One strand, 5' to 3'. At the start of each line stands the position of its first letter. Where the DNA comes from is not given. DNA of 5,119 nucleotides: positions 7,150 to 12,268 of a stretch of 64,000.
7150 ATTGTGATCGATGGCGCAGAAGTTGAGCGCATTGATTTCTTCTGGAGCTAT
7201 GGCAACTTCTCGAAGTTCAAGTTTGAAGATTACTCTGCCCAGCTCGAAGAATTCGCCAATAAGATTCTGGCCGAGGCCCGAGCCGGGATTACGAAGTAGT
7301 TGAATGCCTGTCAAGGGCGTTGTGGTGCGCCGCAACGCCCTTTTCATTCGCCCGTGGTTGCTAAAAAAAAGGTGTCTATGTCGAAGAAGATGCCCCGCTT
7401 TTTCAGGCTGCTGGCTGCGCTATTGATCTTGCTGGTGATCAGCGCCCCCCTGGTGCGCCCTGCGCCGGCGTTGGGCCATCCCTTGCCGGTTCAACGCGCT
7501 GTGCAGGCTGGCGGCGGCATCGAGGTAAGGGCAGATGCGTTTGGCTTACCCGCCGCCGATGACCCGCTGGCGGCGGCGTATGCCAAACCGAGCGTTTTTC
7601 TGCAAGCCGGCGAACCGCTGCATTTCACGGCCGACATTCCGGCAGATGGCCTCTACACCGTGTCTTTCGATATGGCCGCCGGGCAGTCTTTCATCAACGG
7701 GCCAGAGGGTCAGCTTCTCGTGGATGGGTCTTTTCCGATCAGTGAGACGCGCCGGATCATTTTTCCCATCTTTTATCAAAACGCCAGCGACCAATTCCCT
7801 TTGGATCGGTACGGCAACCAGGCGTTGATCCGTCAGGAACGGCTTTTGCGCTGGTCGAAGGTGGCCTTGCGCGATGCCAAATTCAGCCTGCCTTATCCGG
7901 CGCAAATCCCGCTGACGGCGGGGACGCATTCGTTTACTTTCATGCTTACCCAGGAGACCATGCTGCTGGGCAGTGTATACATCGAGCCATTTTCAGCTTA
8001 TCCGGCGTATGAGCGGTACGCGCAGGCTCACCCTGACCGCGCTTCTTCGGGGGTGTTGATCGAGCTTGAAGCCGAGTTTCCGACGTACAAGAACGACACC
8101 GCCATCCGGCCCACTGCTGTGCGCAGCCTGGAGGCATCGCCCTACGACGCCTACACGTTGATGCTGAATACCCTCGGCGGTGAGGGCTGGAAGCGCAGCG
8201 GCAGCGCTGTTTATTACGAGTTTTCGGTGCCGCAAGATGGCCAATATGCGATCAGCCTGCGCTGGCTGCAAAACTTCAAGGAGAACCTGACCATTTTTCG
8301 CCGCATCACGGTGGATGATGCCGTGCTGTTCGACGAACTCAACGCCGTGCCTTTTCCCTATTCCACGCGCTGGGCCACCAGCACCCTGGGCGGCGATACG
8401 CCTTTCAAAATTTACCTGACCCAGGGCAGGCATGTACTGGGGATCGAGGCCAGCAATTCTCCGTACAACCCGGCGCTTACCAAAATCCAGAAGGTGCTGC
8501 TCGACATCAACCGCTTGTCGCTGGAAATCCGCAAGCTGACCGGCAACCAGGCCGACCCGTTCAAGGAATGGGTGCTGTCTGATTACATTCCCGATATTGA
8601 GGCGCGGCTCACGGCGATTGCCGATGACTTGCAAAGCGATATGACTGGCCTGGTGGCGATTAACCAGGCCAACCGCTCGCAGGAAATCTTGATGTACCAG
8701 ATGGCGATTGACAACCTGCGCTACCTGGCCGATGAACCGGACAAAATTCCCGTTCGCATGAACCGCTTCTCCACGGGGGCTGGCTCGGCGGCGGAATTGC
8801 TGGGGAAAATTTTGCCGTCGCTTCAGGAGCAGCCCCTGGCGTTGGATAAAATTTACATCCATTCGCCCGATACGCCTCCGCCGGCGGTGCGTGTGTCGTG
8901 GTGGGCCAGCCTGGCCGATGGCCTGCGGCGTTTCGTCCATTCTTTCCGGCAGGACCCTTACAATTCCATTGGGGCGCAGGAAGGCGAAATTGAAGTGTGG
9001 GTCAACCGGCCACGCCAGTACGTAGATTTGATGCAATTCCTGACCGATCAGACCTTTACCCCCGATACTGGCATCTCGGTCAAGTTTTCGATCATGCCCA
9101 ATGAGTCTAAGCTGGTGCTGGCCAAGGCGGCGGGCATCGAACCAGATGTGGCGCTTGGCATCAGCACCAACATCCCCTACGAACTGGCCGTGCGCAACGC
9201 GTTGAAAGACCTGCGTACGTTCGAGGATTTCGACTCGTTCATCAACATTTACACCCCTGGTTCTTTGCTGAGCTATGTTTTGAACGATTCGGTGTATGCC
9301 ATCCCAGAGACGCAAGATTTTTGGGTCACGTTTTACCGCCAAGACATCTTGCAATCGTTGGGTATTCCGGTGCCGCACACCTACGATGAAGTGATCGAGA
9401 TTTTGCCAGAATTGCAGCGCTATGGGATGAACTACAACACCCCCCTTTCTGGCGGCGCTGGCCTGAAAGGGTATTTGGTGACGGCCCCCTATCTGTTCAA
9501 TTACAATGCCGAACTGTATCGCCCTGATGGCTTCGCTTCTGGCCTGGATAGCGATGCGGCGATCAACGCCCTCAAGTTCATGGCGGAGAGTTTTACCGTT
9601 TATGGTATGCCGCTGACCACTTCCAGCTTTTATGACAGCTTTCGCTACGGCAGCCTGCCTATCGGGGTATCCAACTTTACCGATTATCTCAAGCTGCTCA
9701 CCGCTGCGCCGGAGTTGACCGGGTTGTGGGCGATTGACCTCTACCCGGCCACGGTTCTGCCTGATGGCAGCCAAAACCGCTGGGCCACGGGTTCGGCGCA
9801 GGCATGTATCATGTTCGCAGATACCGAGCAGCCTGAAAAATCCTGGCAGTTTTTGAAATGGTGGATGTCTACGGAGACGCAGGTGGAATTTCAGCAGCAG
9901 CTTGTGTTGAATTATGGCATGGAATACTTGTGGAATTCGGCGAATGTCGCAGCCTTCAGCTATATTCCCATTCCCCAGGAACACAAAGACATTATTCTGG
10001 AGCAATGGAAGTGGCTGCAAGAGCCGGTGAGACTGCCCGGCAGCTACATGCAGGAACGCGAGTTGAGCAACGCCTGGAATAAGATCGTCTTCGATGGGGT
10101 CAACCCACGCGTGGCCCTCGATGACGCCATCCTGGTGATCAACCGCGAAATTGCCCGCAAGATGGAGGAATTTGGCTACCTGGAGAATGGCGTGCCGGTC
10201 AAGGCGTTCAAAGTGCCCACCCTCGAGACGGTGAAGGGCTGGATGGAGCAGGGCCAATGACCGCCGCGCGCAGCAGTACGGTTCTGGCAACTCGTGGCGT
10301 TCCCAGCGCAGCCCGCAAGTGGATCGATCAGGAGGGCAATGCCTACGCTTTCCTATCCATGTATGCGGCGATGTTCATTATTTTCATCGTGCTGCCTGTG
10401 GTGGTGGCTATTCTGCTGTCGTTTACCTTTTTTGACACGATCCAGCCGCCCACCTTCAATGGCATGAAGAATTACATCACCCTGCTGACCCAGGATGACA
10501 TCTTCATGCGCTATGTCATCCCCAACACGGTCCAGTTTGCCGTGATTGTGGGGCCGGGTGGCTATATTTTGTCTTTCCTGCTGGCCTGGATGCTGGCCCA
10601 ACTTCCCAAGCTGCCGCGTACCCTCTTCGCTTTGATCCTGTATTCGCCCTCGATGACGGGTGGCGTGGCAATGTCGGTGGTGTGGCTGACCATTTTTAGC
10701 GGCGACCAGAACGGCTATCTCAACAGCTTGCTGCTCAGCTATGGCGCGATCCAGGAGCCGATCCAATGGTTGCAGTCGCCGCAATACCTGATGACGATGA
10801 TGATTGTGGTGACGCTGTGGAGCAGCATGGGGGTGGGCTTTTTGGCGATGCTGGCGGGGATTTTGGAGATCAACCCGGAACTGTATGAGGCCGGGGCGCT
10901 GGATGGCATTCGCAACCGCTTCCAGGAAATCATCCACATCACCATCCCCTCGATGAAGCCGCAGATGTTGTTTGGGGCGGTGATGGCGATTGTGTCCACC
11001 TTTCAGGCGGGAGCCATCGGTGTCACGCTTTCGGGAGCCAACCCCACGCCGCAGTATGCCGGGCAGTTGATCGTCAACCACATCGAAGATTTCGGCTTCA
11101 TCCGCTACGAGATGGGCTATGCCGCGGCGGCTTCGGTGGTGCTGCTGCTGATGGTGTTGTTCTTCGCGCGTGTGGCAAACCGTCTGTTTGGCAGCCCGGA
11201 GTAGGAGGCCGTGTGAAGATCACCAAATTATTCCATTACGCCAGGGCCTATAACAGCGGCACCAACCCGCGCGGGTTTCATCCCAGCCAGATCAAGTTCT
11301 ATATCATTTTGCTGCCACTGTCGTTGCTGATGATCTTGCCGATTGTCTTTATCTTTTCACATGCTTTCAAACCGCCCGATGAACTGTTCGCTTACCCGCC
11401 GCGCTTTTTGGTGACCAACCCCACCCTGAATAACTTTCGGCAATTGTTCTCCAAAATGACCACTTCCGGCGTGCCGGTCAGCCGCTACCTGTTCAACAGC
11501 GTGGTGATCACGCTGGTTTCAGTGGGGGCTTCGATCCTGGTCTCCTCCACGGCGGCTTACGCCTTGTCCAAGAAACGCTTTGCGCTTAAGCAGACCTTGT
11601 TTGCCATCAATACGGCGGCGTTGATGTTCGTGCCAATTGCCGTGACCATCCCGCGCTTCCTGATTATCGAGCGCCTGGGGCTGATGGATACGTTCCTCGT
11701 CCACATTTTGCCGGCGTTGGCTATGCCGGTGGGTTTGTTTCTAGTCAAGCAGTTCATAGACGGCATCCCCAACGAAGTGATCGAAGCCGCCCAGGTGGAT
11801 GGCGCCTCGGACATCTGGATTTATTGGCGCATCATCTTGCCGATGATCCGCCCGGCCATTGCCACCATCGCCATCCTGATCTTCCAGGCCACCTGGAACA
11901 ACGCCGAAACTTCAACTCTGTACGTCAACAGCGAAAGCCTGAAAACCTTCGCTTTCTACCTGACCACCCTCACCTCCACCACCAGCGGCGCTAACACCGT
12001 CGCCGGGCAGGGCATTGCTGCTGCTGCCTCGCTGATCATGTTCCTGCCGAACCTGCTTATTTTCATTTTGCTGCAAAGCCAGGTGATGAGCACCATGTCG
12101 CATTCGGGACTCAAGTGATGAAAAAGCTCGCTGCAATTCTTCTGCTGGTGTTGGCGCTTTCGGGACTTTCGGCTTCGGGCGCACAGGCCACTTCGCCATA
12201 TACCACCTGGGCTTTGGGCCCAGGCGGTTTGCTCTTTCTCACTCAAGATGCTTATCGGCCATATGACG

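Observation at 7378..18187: Seven-gene, ATPase-less importer with four different permeases and three accessory exported proteins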

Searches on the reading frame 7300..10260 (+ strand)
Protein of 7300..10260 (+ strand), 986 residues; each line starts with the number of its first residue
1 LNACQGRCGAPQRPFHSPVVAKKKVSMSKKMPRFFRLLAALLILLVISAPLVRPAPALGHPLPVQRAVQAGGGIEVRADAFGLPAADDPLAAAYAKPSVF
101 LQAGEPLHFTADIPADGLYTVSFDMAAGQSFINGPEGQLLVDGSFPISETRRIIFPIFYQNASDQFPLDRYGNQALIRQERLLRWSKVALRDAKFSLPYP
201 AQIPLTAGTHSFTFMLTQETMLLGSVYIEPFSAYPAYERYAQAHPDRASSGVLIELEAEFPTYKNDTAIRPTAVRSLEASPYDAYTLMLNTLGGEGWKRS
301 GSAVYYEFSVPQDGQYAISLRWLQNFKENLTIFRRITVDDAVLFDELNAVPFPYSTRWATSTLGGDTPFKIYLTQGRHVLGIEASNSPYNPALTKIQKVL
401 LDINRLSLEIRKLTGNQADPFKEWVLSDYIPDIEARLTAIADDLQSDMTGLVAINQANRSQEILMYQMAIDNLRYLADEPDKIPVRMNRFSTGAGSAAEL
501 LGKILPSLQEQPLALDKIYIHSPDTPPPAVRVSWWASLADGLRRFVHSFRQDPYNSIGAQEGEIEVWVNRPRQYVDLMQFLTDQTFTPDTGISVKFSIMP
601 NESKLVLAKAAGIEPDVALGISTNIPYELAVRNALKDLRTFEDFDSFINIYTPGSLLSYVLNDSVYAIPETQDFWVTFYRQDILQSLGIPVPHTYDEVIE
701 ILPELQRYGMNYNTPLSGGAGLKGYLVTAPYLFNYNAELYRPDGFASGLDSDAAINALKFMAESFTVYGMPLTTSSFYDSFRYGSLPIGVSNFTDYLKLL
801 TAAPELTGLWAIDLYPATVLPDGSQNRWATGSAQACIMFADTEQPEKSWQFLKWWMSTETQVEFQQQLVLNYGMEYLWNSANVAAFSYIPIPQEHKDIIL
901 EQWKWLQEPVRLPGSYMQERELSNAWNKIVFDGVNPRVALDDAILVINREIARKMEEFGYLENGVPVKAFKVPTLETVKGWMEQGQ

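Call 3: search_protein_families(library=pfam, proteins=[window:7300-10260:+], max_evalue=0.01)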
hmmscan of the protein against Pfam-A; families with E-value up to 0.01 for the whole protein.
window:7300-10260:+ (986 aa): 2 families
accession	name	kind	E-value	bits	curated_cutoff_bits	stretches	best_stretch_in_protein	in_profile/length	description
PF13416.11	SBP_bac_8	-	3.8e-14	53.6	27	1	584-865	4-253/279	Bacterial extracellular solute-binding protein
PF01547.30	SBP_bac_1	-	1.9e-12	48.3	26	1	589-861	21-306/307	Bacterial extracellular solute-binding protein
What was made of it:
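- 7378..10260 (+): SBP2, the giant SBP. It has an N-terminal signal or anchor helix, two CBM35/CBM6-like beta-sandwiches (~46-360), a helical bundle (~364-483) and a C-terminal SBP domain (~520-940). Pfam SBP_bac_8/1 match only the C-terminal part (call 3).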

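Call 41: search_solved_structures(query=window:7378-10257:+, max_evalue=0.01)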
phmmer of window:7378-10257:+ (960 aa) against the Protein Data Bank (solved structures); distinct sequences matched with E-value up to 0.01: 22.
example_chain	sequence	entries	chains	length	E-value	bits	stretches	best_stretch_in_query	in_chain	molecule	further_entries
5ysb_A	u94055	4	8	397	6.1e-10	41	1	557-837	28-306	Lin1841 protein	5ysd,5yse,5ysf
9xf5_A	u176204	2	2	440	2.9e-09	38.8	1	579-921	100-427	ABC transporter substrate-binding protein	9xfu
6dtq_A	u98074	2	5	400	1.2e-08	36.8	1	585-740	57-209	maltose-binding protein MalE3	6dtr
2hfb_A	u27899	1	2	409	2.3e-07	32.5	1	521-684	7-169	Sugar ABC transporter, sugar-binding protein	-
6pql_A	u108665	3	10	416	2.9e-06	28.9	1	541-684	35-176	ABC transporter sugar-binding protein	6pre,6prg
2heu_A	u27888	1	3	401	5.1e-06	28.1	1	542-684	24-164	Sugar ABC transporter, sugar-binding protein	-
2hq0_A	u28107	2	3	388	5.2e-06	28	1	543-684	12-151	Sugar ABC transporter, sugar-binding protein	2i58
7x0i_A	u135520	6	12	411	5.3e-05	24.7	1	577-840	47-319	CbpB | CpbB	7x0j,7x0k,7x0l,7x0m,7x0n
4rk2_A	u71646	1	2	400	0.0003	22.2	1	609-668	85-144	Putative sugar ABC transporter, substrate-binding protein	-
5iai_A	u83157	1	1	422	0.00069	21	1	649-918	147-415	Sugar ABC transporter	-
7c16_A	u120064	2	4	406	0.0007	21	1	578-778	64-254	Sugar ABC transporter, periplasmic sugar-binding protein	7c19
7c0v_A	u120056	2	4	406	0.00095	20.6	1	578-778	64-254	Sugar ABC transporter, periplasmic sugar-binding protein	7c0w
7c0y_A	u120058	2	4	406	0.001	20.4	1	578-778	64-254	Sugar ABC transporter, periplasmic sugar-binding protein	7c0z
7c0o_A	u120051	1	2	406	0.0013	20.1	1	578-777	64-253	Sugar ABC transporter, periplasmic sugar-binding protein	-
7c0f_A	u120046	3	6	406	0.0014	20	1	578-777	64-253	Sugar ABC transporter, periplasmic sugar-binding protein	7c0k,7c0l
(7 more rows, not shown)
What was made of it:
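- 7378..10260 (+): The SBP domain's best solved relative is Lin1841, the sophoro-oligosaccharide-binding protein, E = 6e-10 (call 41).
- The SBP2 domain's best match is Lin1841 (call 41).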

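Call 44: find_homologous_proteins(query=window:7378-10257:+, max_evalue=1e-10)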
Query window:7378-10257:+ (960 aa): 417 proteins with E <= 1e-10 among 8000 candidates; the best 120 are listed.
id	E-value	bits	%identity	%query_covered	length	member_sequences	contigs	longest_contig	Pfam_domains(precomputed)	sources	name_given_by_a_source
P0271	0.0e+0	2200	100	100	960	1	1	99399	PF13416.12,PF01547.31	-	-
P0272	0.0e+0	1640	74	99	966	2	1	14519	PF13416.12,PF01547.31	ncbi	-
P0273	0.0e+0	1617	72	99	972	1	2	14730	PF13416.12,PF01547.31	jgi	jgi:ABC-type glycerol-3-phosphate transport system substrate-binding protein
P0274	0.0e+0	1579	70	99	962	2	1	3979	PF13416.12,PF01547.31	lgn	-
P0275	0.0e+0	1578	72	96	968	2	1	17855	PF13416.12,PF01547.31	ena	-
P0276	0.0e+0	1577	71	98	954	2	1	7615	PF13416.12,PF01547.31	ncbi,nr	ncbi:MAG TPA: extracellular solute-binding protein [Chloroflexota bacterium]|nr:extracellular solute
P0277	0.0e+0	1576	70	100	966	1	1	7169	PF13416.12,PF01547.31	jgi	jgi:ABC-type glycerol-3-phosphate transport system substrate-binding protein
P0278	0.0e+0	1573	73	95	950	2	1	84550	PF13416.12,PF01547.31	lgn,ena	-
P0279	0.0e+0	1572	69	100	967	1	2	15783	PF13416.12,PF01547.31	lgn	-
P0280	0.0e+0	1572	70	100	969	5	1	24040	PF13416.12,PF01547.31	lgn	-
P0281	0.0e+0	1569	69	100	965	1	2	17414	PF13416.12,PF01547.31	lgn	-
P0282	0.0e+0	1569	70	99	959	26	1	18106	PF13416.12,PF01547.31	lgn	-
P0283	0.0e+0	1564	70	100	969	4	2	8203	PF13416.12,PF01547.31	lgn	-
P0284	0.0e+0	1560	72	95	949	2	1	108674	PF13416.12,PF01547.31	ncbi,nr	ncbi:MAG: extracellular solute-binding protein [Chloroflexi bacterium]|nr:extracellular solute-bindi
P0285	0.0e+0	1559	71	97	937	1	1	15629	PF13416.12,PF01547.31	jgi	jgi:ABC-type glycerol-3-phosphate transport system substrate-binding protein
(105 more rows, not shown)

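Call 62: predict_structure(alignment_id=A4)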
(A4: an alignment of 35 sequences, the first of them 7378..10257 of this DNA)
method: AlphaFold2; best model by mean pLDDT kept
length: 960 residues; sequences in the alignment: 35
mean_pLDDT: 57.7   pTM: 0.46
mean pLDDT of the five models: 57.7, 57.1, 56.3, 50.4, 46.1
residues with pLDDT >= 90: 75; 70-90: 268; 50-70: 193; < 50: 424
segments of 3 or more residues with pLDDT < 50: 1-3, 23-45, 141-149, 241-274, 301-304, 517-532, 543-548, 573-654, 656-658, 668-670, 678-711, 713-724, 728-816, 836-866, 868-908, 942-956, 958-960
pLDDT, mean of each block of 10 residues (from residue 1): 63 78 41 30 59 87 81 89 92 92 76 91 83 74 40 77 72 81 94 91 88 83 78 76 36 33 43 62 89 76 57 86 70 79 89 78 63 75 72 69 84 86 65 68 88 84 73 69 58 85 63 47 37 63 47 59 74 41 39 33 32 34 26 26 30 47 54 50 35 27 40 39 47 38 27 27 26 25 25 33 30 52 61 47 32 34 44 38 32 43 40 52 58 57 41 42
secondary structure, 60 per line:
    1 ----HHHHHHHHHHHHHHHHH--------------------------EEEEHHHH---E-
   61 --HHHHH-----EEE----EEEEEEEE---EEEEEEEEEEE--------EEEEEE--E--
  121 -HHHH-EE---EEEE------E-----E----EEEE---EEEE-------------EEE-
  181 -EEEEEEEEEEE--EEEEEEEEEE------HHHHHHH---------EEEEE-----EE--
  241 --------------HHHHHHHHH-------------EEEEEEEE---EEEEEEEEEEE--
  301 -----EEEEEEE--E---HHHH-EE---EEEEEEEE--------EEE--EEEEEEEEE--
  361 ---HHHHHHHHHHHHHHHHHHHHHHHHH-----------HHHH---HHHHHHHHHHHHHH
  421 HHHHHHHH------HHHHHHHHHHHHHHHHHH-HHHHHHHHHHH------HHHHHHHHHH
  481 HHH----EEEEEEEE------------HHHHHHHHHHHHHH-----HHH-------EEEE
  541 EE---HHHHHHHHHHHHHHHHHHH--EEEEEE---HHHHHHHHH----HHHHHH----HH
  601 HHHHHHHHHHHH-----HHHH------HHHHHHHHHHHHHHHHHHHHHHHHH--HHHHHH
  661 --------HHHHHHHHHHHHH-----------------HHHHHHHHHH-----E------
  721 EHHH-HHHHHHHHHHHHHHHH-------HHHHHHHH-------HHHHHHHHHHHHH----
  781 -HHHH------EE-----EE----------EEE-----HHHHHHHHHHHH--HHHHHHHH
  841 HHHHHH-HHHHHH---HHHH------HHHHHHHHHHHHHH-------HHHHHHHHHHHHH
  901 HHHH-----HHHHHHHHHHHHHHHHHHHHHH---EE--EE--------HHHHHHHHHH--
elements in order (helices of 4 or more, strands of 3 or more residues): H5-21 E48-51 H52-55 H63-67 E73-75 E80-87 E91-101 E110-115 H122-125 E132-135 E153-156 E160-163 E177-179 E182-192 E195-204 H211-217 E227-231 H255-263 E277-284 E288-298 E306-312 H319-322 E329-336 E345-347 E350-358 H364-388 H400-403 H407-428 H435-452 H454-464 H471-483 E488-495 H508-521 E537-542 H546-564 E567-572 H576-584 H589-594 H599-612 H618-621 H628-652 H655-660 H669-681 H699-708 H726-741 H749-756 H764-776 H782-785 E811-813 H819-830 H833-846 H848-853 H857-860 H867-880 H888-904 H910-931 H949-958
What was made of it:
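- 7378..10260 (+): In the AF2 model the N-terminal blocks mostly reach pLDDT ~70-90, with low-confidence loops (residues 141-149, 241-274), but the SBP part is poor (call 62).
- The giant SBP model is poor in its SBP domain (call 62).
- Tried and rejected: The giant SBP model was poor in its SBP domain (call 62), so only its N-terminal part was interpreted.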

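Call 68: fold_search(model_id=the predicted structure, library=pdb)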
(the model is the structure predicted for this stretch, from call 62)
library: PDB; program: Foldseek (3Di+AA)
matches with E <= 10: 738; with E <= 0.001: 60
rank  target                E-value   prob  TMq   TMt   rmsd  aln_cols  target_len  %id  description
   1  5x7o_A                2.8e-08  1.00  0.10  0.08  16.8       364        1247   13  Crystal structure of Paenibacillus sp. 598K alpha-1,6-glucosyltransferase (released 2017-07-26)
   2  4qaw_D                6.9e-06  1.00  0.10  0.18  18.9       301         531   10  Structure of modular Xyn30D from Paenibacillus barcinonensis (released 2014-10-08)
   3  4qaw_H                1.0e-05  1.00  0.09  0.15  18.6       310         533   12  Structure of modular Xyn30D from Paenibacillus barcinonensis (released 2014-10-08)
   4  4qaw_E                1.1e-05  1.00  0.09  0.15  18.5       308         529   11  Structure of modular Xyn30D from Paenibacillus barcinonensis (released 2014-10-08)
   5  4qaw_A                1.3e-05  1.00  0.09  0.15  18.9       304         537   13  Structure of modular Xyn30D from Paenibacillus barcinonensis (released 2014-10-08)
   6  4qaw_C                1.9e-05  1.00  0.09  0.16  18.8       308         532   10  Structure of modular Xyn30D from Paenibacillus barcinonensis (released 2014-10-08)
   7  4qaw_B                3.0e-05  1.00  0.11  0.18  18.7       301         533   10  Structure of modular Xyn30D from Paenibacillus barcinonensis (released 2014-10-08)
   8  3wno_A                3.0e-05  1.00  0.11  0.15  19.2       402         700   12  D308A mutant of Bacillus circulans T-3040 cycloisomaltooligosaccharide glucanotransferase complexed with cycloisomalto (released 2014-02-05)
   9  3wnk                  3.6e-05  1.00  0.12  0.16  19.1       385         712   12  Crystal Structure of Bacillus circulans T-3040 cycloisomaltooligosaccharide glucanotransferase (released 2014-02-05)
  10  3wnp_A                3.8e-05  1.00  0.11  0.15  19.4       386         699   12  D308A, F268V, D469Y, A513V, and Y515S quintuple mutant of Bacillus circulans T-3040 cycloisomaltooligosaccharide gluca (released 2014-02-05)
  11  8k13_A                4.6e-05  0.69  0.11  0.15  24.1       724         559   11  SID1 transmembrane family member 1 (released 2024-07-10)
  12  3wnl_A                7.9e-05  1.00  0.12  0.16  18.1       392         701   12  D308A mutant of Bacillus circulans T-3040 cycloisomaltooligosaccharide glucanotransferase complexed with isomaltohexao (released 2014-02-05)
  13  5awo                  8.3e-05  1.00  0.10  0.15  16.4       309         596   12  Arthrobacter globiformis T6 isomalto-dextranse (released 2015-09-09)
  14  6f2p                  8.3e-05  1.00  0.09  0.08  18.1       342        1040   10  Structure of Paenibacillus xanthan lyase to 2.6 A resolution (released 2018-12-05)
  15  7l2z_F                1.1e-04  0.69  0.07  0.10  25.0       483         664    8  Bacterial cellulose synthase BcsB hexamer (released 2021-03-24)
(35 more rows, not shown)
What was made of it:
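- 7378..10260 (+): Foldseek matches CBM35/CBM6 modules (call 68).
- The giant SBP has CBM35/6-like modules (calls 62, 68).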

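Call 82: search_protein_families(library=ncbifam, proteins=[window:7378-10257:+], max_evalue=0.001)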
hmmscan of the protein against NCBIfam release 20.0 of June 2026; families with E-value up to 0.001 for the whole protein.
window:7378-10257:+ (960 aa): 0 families

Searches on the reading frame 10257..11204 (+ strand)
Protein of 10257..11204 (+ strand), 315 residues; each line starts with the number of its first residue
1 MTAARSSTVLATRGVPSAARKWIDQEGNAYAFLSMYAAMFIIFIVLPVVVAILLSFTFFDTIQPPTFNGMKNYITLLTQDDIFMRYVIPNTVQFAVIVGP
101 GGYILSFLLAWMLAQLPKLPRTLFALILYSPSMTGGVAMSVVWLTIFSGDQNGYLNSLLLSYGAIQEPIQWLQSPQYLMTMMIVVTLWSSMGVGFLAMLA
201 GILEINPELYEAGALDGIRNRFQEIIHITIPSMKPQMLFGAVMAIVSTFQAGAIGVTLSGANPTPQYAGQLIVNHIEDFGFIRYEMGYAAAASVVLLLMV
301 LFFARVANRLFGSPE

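Call 3: search_protein_families(library=pfam, proteins=[window:10257-11204:+], max_evalue=0.01)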
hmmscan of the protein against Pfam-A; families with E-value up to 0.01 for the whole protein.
window:10257-11204:+ (315 aa): 1 family
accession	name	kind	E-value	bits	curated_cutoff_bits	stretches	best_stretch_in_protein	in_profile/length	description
PF00528.27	BPD_transp_1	-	6e-11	42.9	26.4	1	106-304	5-172/184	Binding-protein-dependent transport system inner membrane component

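Call 82: search_protein_families(library=ncbifam, proteins=[window:10257-11201:+], max_evalue=0.001)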
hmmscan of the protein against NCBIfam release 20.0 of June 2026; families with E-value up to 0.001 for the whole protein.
window:10257-11201:+ (315 aa): 5 families
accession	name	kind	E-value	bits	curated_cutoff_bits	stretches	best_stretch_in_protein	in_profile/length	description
NF040931.1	ABC_arch_GlcT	equivalog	4.2e-15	56.1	360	1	36-297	4-257/278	glucose ABC transporter permease GlcT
NF007852.0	PRK10561.1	equivalog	7.3e-15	55.6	335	1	30-309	15-286/295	sn-glycerol-3-phosphate ABC transporter permease UgpA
NF007044.0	PRK09497.1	equivalog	2.4e-12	46.9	348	1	35-302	14-270/285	spermidine/putrescine ABC transporter permease PotB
NF008232.0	PRK10999.1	equivalog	2.7e-06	26.4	392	1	68-235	265-431/520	maltose ABC transporter permease MalF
NF043074.1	MMSYN1_0196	equivalog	0.00013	21.3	350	0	204-307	163-259/277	spermidine/putrescine ABC transporter permease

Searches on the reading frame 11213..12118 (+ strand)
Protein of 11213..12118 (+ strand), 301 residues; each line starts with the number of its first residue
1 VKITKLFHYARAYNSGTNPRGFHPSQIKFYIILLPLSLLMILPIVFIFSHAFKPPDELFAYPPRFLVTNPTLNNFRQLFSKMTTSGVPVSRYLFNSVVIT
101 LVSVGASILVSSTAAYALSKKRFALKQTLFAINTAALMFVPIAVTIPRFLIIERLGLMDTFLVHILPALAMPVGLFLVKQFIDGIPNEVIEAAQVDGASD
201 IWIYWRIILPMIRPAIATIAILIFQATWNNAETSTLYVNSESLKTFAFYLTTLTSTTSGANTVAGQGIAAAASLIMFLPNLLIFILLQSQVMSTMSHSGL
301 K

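Call 3: search_protein_families(library=pfam, proteins=[window:11213-12118:+], max_evalue=0.01)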
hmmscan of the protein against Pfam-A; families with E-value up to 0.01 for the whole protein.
window:11213-12118:+ (301 aa): 1 family
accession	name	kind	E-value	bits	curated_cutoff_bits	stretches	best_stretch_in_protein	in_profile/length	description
PF00528.27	BPD_transp_1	-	1.8e-13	51.1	26.4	1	109-287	3-175/184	Binding-protein-dependent transport system inner membrane component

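Call 82: search_protein_families(library=ncbifam, proteins=[window:11213-12115:+], max_evalue=0.001)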
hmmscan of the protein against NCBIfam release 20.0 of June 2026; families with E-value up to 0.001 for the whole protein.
window:11213-12115:+ (301 aa): 10 families
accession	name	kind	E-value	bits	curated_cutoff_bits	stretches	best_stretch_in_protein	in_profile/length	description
NF008210.0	PRK10973.1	equivalog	1.2e-26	94.1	297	1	32-293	15-274/281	sn-glycerol-3-phosphate ABC transporter permease UgpE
NF040932.1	ABC_arch_GlcU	equivalog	1e-23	84.3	340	1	30-288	6-257/272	glucose ABC transporter permease GlcU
NF008231.0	PRK10998.1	equivalog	7.7e-16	58.5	261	1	81-301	73-295/296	maltose ABC transporter permease MalG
NF007047.0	PRK09500.1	equivalog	3.1e-10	40.1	326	1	93-235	60-204/257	spermidine/putrescine ABC transporter permease PotC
TIGR01581.1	Mo_ABC_porter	hypoth_equivalog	6.7e-06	25.8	210.3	1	93-227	23-171/225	ABC transporter permease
TIGR02141.1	modB_ABC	equivalog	7e-05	22.6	182.6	1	97-225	4-146/208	molybdate ABC transporter permease subunit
NF011624.0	PRK15050.1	equivalog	7.3e-05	22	247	1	185-258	187-259/297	2-aminoethylphosphonate ABC transporter permease subunit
NF006939.0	PRK09421.1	equivalog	0.00026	20.5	262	0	95-263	14-199/230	molybdate ABC transporter permease subunit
NF043073.1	MMSYN1_0195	equivalog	0.00058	18.1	1250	1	88-225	54-193/1021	spermidine/putrescine ABC transporter permease/substrate-binding protein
NF008232.0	PRK10999.1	equivalog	0.00096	18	392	0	169-236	385-452/520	maltose ABC transporter permease MalF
